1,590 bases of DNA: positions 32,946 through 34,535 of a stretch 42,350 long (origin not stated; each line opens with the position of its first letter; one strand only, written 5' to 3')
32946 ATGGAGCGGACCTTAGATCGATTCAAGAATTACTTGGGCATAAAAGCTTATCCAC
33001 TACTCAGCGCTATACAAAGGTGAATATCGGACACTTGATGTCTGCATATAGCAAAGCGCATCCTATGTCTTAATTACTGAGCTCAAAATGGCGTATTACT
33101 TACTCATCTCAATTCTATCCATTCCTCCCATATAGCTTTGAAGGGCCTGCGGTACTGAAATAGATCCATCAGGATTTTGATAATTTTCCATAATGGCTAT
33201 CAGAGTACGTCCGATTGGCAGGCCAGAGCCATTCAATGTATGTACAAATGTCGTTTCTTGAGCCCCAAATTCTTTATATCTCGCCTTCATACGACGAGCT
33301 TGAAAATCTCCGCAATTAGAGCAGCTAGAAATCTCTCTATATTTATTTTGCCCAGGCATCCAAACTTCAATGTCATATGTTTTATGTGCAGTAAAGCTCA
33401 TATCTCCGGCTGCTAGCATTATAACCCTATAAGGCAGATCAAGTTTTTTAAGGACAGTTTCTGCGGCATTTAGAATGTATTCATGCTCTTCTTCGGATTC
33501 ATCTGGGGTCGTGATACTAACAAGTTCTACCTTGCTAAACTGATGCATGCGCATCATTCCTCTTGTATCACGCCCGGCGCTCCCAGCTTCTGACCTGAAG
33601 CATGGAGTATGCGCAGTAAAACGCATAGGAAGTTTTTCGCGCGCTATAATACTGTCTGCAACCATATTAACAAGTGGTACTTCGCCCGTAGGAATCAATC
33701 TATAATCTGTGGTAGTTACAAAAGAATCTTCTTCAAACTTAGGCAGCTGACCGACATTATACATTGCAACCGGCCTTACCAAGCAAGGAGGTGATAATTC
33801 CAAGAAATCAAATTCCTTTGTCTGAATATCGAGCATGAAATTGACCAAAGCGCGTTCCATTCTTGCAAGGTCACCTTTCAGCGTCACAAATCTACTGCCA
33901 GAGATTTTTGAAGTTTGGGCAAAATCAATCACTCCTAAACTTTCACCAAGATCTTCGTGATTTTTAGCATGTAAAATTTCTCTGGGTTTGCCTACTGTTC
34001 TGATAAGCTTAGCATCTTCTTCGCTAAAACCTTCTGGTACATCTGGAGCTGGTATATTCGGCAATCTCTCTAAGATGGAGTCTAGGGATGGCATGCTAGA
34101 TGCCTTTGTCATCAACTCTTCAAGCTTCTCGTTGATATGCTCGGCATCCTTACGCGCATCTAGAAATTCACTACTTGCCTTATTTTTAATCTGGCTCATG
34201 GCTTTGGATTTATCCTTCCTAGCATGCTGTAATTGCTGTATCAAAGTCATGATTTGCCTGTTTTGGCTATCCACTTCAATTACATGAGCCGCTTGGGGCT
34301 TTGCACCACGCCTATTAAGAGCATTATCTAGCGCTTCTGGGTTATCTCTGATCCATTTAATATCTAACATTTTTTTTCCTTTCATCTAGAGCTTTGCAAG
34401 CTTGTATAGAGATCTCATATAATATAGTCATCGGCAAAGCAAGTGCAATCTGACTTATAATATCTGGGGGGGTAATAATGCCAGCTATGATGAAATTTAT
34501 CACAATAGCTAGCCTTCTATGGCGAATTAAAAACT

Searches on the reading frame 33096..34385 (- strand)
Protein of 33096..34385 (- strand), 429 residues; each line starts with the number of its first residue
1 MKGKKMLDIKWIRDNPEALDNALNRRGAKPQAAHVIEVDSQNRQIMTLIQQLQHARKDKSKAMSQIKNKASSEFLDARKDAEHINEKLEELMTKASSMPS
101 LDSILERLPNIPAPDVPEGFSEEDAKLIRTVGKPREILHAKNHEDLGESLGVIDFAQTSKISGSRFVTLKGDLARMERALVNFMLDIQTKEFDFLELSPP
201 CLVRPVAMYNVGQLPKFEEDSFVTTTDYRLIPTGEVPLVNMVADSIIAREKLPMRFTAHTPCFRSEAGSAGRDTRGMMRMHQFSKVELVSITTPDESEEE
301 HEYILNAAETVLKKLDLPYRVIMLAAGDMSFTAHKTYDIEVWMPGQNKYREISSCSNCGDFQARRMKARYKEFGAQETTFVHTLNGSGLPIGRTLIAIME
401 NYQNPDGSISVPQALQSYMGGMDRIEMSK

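Call 19: search_protein_families(library=pfam, proteins=[window:33096-34385:-], max_evalue=0.001)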
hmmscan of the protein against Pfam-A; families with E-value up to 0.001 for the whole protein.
window:33096-34385:- (429 aa): 2 families
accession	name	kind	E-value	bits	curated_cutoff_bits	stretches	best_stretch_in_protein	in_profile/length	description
PF00587.30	tRNA-synt_2b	-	5.9e-43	147.4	29.3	1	226-402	9-179/179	tRNA synthetase class II core domain (G, H, P, S and T)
PF02403.27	Seryl_tRNA_N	-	1.7e-16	60.8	28.2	1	6-112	1-108/108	Seryl-tRNA synthetase N-terminal domain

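Call 37: find_homologous_proteins(query=window:33096-34385:-, max_evalue=1e-50)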
Query window:33096-34385:- (429 aa): 8000 proteins with E <= 1e-50 among 8000 candidates; the best 120 are listed.
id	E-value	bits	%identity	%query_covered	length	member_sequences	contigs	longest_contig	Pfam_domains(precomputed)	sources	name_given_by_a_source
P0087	4.3e-281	950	100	99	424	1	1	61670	PF00587.31,PF02403.28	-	-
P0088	6.0e-217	738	76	98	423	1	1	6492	PF00587.31,PF02403.28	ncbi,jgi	jgi:seryl-tRNA synthetase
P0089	7.4e-199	679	72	98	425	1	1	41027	PF00587.31,PF02403.28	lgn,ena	-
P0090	2.0e-197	674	70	99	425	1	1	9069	PF00587.31,PF02403.28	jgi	jgi:seryl-tRNA synthetase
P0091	1.7e-196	671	70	98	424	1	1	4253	PF00587.31,PF02403.28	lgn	-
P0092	1.1e-194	665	70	98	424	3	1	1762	PF00587.31,PF02403.28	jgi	jgi:seryl-tRNA synthetase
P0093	1.2e-194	665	70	98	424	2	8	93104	PF00587.31,PF02403.28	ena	-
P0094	6.2e-194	663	70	98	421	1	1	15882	PF00587.31,PF02403.28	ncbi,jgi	jgi:seryl-tRNA synthetase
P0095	6.4e-194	663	70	99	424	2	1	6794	PF00587.31,PF02403.28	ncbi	-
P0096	2.2e-193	661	70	98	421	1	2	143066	PF00587.31,PF02403.28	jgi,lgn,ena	-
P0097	2.3e-192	657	71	98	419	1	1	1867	PF00587.31,PF02403.28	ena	-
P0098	3.5e-191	654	67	98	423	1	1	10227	PF00587.31,PF02403.28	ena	-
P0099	3.5e-191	654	67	98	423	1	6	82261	PF00587.31,PF02403.28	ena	-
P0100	1.8e-190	651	67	98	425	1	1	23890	PF00587.31,PF02403.28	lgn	-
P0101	3.5e-189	647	67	98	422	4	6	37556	PF00587.31,PF02403.28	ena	-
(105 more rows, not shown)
